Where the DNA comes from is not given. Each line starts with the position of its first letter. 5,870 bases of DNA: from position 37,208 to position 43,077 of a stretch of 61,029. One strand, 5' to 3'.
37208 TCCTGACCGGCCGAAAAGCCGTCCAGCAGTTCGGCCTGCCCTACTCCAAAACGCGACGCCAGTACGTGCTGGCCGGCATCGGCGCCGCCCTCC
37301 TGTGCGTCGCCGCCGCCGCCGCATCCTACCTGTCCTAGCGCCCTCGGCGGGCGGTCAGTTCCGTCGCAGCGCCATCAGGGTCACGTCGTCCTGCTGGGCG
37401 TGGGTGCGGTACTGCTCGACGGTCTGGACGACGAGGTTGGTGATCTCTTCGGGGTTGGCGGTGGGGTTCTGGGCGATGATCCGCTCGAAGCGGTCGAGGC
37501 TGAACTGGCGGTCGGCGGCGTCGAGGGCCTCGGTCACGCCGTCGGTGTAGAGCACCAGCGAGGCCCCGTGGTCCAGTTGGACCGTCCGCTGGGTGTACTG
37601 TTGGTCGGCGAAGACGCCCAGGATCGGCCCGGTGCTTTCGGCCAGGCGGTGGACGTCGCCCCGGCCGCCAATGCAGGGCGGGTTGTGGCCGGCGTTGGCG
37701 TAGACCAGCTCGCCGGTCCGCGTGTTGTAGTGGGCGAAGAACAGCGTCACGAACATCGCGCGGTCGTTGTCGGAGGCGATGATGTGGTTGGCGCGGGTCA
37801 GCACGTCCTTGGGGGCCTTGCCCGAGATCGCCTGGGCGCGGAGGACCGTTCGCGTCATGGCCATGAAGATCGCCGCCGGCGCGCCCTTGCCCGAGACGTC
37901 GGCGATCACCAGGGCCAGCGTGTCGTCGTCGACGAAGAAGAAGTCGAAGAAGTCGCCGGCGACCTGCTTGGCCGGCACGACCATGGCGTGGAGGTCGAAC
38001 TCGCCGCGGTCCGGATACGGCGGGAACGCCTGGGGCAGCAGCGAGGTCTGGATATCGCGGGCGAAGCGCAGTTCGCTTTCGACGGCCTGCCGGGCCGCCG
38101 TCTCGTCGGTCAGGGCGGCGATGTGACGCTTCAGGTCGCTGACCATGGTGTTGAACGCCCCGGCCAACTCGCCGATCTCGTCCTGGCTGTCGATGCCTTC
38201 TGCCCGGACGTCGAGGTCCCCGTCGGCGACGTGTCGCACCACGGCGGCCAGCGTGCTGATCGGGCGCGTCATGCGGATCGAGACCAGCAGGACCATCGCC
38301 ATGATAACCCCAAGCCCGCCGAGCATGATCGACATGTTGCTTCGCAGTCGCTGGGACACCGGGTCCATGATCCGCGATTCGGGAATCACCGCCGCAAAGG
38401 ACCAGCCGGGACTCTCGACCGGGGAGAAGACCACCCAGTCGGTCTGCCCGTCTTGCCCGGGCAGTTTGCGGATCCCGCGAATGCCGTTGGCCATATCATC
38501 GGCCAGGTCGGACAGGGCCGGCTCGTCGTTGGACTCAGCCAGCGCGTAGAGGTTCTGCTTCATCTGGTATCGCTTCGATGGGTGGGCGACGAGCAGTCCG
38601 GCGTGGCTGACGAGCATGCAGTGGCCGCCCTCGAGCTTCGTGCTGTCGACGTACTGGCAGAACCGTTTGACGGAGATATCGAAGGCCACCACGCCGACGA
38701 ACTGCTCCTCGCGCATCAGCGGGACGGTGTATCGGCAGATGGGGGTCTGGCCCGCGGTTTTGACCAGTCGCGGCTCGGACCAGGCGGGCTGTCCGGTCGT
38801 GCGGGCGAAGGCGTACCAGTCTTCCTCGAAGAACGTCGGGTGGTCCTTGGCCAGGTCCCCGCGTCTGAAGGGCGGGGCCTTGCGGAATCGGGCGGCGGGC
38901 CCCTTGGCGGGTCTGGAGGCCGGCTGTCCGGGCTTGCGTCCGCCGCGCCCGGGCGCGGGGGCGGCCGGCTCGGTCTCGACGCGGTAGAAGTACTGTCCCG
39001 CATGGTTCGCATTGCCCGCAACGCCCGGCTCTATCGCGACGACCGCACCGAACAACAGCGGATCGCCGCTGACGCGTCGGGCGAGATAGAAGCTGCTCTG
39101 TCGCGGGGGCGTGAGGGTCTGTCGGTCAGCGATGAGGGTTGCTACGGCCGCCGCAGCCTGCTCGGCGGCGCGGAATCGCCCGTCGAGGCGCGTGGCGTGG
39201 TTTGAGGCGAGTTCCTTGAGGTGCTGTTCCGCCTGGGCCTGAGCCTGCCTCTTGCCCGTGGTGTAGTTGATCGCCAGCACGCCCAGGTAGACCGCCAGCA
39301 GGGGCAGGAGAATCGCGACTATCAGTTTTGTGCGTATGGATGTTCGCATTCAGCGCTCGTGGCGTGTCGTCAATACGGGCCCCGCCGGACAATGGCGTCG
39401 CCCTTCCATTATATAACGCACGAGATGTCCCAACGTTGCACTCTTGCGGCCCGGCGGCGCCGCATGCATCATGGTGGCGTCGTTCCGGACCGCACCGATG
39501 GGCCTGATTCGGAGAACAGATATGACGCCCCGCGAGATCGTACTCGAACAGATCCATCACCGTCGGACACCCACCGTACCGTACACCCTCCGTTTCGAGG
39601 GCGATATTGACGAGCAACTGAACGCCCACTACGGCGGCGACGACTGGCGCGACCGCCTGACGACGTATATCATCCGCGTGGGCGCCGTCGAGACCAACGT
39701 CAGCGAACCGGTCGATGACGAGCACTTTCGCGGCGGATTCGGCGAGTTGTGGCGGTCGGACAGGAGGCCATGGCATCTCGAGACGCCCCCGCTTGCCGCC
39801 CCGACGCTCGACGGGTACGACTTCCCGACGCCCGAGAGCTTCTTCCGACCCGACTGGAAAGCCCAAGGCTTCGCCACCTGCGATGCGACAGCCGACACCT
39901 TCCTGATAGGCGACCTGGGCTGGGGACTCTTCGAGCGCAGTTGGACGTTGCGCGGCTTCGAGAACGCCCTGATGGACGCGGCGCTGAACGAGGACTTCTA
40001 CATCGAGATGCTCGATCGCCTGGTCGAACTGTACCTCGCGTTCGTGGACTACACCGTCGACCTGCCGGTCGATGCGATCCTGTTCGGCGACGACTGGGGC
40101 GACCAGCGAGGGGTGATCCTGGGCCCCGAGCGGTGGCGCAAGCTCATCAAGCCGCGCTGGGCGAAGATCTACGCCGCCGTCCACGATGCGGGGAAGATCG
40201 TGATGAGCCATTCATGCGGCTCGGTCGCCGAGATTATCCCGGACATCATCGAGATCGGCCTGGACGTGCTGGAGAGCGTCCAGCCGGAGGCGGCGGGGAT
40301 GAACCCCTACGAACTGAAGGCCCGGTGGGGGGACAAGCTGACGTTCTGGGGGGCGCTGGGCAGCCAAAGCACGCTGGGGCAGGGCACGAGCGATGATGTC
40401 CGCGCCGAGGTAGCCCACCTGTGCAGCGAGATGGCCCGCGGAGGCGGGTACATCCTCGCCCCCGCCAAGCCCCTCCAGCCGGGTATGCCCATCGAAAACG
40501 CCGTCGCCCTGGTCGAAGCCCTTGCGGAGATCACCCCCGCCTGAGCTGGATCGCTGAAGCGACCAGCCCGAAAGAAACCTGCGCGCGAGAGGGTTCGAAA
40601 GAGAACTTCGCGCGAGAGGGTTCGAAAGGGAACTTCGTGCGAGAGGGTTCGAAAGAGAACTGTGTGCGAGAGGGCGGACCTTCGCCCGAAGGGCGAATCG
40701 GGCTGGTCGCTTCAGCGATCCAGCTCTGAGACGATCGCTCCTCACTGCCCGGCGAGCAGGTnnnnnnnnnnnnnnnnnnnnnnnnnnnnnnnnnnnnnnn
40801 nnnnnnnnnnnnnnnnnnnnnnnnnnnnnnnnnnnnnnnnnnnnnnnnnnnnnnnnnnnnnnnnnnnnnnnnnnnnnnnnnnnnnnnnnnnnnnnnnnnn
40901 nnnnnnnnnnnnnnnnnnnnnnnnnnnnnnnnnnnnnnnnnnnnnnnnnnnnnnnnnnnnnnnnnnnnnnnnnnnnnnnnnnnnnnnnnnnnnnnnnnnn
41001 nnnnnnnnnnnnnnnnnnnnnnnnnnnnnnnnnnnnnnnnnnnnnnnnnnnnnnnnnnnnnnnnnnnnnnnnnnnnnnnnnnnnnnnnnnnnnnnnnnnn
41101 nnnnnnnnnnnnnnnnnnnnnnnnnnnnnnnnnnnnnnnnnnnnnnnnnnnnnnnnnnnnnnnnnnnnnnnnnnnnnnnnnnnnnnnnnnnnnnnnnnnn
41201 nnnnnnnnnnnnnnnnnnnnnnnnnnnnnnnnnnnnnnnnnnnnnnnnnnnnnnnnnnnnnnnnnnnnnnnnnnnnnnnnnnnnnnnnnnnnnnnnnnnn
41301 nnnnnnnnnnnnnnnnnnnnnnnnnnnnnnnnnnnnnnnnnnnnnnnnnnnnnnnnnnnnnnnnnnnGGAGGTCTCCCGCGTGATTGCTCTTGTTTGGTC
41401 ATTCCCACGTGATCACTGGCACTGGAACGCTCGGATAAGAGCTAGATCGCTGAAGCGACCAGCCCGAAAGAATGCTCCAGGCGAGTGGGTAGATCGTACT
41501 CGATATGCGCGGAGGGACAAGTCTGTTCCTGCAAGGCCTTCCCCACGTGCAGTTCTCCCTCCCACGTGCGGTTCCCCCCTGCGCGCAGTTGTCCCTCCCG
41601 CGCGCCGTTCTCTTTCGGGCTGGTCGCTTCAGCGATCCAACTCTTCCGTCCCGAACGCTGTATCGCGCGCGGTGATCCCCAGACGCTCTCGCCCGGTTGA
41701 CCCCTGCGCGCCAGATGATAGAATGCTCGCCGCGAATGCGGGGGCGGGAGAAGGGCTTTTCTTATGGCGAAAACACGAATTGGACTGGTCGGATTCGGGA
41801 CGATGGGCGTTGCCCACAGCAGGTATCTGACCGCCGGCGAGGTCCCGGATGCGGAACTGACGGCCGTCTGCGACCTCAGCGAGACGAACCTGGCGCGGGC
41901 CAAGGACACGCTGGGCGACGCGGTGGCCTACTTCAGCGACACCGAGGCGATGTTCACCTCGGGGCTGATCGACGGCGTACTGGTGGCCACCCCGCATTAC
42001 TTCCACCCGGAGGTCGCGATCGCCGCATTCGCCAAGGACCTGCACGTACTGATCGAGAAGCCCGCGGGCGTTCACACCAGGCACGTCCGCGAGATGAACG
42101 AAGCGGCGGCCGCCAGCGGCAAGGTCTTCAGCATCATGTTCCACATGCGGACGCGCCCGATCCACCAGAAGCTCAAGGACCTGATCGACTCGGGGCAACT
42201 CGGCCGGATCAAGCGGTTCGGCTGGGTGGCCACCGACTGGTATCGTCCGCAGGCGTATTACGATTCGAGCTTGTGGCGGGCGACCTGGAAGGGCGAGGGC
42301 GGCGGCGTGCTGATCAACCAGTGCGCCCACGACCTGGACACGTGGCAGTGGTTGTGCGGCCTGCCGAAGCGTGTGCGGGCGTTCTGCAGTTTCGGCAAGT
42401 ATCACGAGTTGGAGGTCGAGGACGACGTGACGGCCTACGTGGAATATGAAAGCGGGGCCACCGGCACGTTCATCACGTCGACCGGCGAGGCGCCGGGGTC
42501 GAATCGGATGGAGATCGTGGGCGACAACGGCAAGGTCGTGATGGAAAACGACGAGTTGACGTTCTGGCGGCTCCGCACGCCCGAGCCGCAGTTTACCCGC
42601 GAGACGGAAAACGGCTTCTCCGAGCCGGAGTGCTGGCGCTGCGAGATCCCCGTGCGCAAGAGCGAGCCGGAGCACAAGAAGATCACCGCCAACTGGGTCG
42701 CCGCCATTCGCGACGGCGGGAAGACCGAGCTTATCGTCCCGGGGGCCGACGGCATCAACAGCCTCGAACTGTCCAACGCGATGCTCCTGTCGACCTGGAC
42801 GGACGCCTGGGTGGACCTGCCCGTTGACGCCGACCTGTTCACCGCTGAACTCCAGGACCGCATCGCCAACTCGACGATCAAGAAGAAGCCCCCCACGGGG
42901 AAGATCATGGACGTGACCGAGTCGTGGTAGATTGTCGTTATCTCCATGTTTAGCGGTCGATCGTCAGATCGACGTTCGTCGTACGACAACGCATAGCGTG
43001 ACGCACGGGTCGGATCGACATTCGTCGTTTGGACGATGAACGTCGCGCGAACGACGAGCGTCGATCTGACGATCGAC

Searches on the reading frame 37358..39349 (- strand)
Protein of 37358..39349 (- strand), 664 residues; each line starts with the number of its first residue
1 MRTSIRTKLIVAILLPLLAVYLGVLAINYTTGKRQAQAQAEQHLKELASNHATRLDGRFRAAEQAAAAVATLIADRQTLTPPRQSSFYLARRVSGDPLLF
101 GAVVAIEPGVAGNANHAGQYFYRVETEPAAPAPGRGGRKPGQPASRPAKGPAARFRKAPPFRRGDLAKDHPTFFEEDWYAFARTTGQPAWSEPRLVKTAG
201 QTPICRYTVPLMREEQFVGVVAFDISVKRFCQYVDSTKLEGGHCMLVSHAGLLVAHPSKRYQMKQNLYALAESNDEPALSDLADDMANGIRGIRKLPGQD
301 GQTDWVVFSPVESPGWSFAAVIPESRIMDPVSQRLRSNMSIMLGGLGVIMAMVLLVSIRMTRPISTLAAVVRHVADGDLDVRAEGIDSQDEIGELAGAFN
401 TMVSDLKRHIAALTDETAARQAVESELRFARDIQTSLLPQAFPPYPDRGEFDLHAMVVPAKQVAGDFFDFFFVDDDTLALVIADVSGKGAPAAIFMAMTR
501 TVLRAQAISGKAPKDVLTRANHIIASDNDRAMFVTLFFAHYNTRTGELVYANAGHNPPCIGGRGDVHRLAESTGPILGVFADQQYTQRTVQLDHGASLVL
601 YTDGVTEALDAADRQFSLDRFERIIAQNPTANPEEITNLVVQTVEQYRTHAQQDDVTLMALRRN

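Call 71: search_protein_families(library=pfam, proteins=[window:37358-39349:-], max_evalue=0.00001)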
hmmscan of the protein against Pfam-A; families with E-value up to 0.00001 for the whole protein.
window:37358-39349:- (664 aa): 4 families
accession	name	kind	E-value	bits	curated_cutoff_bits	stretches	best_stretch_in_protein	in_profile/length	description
PF07228.17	SpoIIE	-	2.2e-55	188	25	1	474-663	1-191/192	Stage II sporulation protein E (SpoIIE)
PF00672.30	HAMP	-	4.1e-15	56.3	25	1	357-407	3-52/53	HAMP domain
PF02743.24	dCache_1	-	3.2e-12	46.9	45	1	174-320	96-239/240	Cache domain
PF22673.2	MCP-like_PDC_1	-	9.8e-10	39.3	27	1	173-229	54-110/113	Methyl-accepting chemotaxis protein-like, first PDC sensor domain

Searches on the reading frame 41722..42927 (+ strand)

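Call 71: search_protein_families(library=pfam, proteins=[window:41722-42927:+], max_evalue=0.00001)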
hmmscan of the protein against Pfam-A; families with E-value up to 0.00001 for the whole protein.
window:41722-42927:+ (402 aa): 3 families
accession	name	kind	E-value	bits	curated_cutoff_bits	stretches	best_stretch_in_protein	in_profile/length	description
PF22725.1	GFO_IDH_MocA_C3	-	4e-29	101.6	27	1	148-272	1-123/124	GFO/IDH/MocA C-terminal domain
PF02894.22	GFO_IDH_MocA_C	-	8.2e-23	81.8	22.9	1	152-366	1-218/218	Oxidoreductase family, C-terminal alpha/beta domain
PF01408.29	GFO_IDH_MocA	-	1e-17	65.4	24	1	19-138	2-118/120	Oxidoreductase family, NAD-binding Rossmann fold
